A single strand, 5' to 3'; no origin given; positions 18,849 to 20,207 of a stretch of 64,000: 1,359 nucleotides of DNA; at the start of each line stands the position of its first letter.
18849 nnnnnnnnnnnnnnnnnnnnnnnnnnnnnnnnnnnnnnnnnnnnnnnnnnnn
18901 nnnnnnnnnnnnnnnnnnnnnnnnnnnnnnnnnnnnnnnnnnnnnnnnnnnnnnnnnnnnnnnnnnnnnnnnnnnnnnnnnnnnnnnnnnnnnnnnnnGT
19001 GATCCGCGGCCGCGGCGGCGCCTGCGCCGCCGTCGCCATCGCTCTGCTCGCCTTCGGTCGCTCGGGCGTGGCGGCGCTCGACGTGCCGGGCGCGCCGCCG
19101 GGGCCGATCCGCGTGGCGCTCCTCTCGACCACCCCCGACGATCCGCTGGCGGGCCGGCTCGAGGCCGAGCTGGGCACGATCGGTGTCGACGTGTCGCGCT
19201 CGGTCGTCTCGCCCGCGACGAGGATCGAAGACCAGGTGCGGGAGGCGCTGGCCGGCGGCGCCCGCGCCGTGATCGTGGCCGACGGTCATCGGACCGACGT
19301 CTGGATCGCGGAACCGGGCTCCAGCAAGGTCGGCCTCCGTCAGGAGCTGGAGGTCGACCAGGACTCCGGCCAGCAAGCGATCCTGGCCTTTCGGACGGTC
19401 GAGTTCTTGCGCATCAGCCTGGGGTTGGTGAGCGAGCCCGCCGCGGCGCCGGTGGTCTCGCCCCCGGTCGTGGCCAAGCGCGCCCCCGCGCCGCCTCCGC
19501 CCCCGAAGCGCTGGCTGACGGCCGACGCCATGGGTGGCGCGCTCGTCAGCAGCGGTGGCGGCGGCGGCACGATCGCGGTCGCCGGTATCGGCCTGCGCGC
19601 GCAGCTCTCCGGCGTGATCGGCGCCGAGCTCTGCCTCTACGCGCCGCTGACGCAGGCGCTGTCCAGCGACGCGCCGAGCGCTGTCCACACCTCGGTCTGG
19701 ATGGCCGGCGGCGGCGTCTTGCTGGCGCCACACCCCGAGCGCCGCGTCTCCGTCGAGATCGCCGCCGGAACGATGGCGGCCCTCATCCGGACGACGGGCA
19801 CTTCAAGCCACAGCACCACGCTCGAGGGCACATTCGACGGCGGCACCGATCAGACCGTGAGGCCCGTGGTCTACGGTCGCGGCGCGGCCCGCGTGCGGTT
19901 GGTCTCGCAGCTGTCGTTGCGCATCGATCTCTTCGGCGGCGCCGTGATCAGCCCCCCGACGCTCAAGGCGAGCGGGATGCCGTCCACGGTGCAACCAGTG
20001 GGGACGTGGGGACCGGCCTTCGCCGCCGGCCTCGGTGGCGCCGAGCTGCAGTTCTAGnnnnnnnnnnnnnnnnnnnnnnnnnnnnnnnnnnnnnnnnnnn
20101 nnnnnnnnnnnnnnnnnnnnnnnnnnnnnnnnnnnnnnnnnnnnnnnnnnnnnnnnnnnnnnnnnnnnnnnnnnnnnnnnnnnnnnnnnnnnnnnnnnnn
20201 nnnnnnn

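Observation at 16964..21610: ECF sigma / FecR anti-sigma coupled to secreted 'N-domain, Pro-linker, small beta-barrel' proteins with no TonB-dependent transducer (copy 1)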

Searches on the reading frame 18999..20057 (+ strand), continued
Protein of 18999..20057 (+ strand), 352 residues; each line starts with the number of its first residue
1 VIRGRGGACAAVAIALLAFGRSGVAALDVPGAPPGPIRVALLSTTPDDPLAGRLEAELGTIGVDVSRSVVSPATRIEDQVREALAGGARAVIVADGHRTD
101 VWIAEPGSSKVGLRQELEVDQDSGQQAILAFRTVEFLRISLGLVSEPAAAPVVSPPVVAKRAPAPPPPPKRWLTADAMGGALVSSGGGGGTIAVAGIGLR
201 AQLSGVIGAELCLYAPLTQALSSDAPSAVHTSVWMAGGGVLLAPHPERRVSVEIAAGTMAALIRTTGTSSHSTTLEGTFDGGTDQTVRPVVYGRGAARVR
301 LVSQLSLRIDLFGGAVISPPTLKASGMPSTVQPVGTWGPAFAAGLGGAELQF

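Call 92: find_encoding_contigs(protein=P0379, flank=9000, max_places=1)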
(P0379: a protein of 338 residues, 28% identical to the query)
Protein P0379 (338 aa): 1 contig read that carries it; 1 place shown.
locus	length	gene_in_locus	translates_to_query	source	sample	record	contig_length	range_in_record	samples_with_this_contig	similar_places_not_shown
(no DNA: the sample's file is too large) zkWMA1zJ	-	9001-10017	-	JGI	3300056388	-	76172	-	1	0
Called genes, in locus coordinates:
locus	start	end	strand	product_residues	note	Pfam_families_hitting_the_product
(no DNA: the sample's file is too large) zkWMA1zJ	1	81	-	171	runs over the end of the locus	-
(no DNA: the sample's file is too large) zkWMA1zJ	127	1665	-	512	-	-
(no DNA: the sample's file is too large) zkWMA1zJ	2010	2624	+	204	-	-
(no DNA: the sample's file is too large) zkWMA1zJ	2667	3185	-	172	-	-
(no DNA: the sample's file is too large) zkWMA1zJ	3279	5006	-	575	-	PF07586:HXXSHH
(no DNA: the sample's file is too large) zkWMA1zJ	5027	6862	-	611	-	PF07637:PSD5, PF07631:PSD4, PF07627:PSCyt3, PF07624:PSD2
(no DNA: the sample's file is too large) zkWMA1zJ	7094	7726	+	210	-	PF07638:Sigma70_ECF (weak), PF04542:Sigma70_r2, PF08281:Sigma70_r4_2, PF04545:Sigma70_r4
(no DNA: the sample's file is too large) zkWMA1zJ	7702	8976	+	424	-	-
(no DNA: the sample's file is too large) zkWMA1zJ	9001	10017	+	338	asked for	-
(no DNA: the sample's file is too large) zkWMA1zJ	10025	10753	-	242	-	-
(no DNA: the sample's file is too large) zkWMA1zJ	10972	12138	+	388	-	-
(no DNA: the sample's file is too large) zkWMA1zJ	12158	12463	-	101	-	-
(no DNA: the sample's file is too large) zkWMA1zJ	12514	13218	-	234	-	-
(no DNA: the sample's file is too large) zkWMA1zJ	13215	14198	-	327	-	PF12146:Hydrolase_4, PF00561:Abhydrolase_1, PF12697:Abhydrolase_6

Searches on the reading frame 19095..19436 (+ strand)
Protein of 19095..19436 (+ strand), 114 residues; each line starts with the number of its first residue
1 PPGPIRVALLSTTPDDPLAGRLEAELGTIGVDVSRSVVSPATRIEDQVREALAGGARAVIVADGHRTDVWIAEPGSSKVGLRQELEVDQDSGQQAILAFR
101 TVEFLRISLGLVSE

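Call 38: predict_structure(alignment_id=A3)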
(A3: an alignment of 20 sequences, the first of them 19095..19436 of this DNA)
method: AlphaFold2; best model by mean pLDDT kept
length: 114 residues; sequences in the alignment: 20
mean_pLDDT: 92.3   pTM: 0.87
mean pLDDT of the five models: 92.3, 92.1, 91.9, 91.4, 91.4
residues with pLDDT >= 90: 97; 70-90: 12; 50-70: 2; < 50: 3
segments of 3 or more residues with pLDDT < 50: none
pLDDT, mean of each block of 10 residues (from residue 1): 83 94 94 95 96 97 96 94 93 92 93 61
secondary structure, 60 per line:
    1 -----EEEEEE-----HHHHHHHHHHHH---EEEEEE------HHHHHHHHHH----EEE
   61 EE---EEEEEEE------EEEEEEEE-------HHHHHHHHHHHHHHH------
elements in order: E6-11 H17-28 E32-37 H44-53 E58-62 E66-72 E79-86 H94-108

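Call 42: fold_search(model_id=the predicted structure, library=pdb)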
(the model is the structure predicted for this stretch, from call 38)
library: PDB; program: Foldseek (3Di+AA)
matches with E <= 10: 1827; with E <= 0.001: 17
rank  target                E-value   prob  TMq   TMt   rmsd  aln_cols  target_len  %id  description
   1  2d0o_D                1.7e-04  1.00  0.46  0.47   5.9       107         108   17  Structure of diol dehydratase-reactivating factor complexed with ADP and Mg2+ (released 2006-02-28)
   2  2d0o_B                1.8e-04  1.00  0.41  0.43   6.3       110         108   16  Structure of diol dehydratase-reactivating factor complexed with ADP and Mg2+ (released 2006-02-28)
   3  2d0p_B                2.2e-04  1.00  0.42  0.43   6.3       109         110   16  Structure of diol dehydratase-reactivating factor in nucleotide free form (released 2006-02-28)
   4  7l3o_D                2.4e-04  1.00  0.53  0.18   4.3       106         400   16  Crystal Structure of the RNA binding domain of Threonyl-tRNA synthetase from Cryptosporidium parvum Iowa II (released 2020-12-30)
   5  2d0p_D                3.1e-04  1.00  0.42  0.43   6.3       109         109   16  Structure of diol dehydratase-reactivating factor in nucleotide free form (released 2006-02-28)
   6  8wig_A                4.0e-04  1.00  0.55  0.18   3.7       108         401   13  Crystal structure of E. coli ThrS catalytic domain mutant G463S/Q484A (released 2024-07-24)
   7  4ttv_A                4.3e-04  1.00  0.52  0.18   4.4       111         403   12  Crystal structure of human ThrRS complexing with a bioengineered macrolide BC194 (released 2015-09-30)
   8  4ztu_B                4.3e-04  1.00  0.53  0.19   5.1       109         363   11  Structural basis for processivity and antiviral drug toxicity in human mitochondrial DNA replicase (released 2015-09-23)
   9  4hwo_A                4.9e-04  1.00  0.50  0.16   7.0       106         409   13  Crystal structure of E. coli Threonyl-tRNA synthetase bound to a novel inhibitor (released 2013-09-18)
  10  2w8b_B                4.9e-04  1.00  0.55  0.20   5.1       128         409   14  Crystal structure of processed TolB in complex with Pal (released 2009-02-17)
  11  1nyq_A                5.6e-04  1.00  0.51  0.12   4.5       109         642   19  Structure of Staphylococcus aureus threonyl-tRNA synthetase complexed with an analogue of threonyl adenylate (released 2003-10-28)
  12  4p3n_A                6.4e-04  1.00  0.51  0.17   4.4       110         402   11  Structural Basis for Full-Spectrum Inhibition of Threonyl-tRNA Synthetase by Borrelidin 1 (released 2015-03-11)
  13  8w8j_B                6.8e-04  1.00  0.54  0.13   4.4       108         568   14  Crystal structure of bacterial prolyl-tRNA synthetase in complex with inhibitor PAA-19 (released 2024-09-04)
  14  8h98_A                7.8e-04  1.00  0.54  0.18   3.6       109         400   14  Crystal structure of chemically modified E. coli ThrS catalytic domain 1 (released 2023-02-08)
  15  4hwr_A                8.9e-04  1.00  0.54  0.18   3.8       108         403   13  Crystal structure of E. coli Threonyl-tRNA synthetase bound to a novel inhibitor (released 2013-09-18)
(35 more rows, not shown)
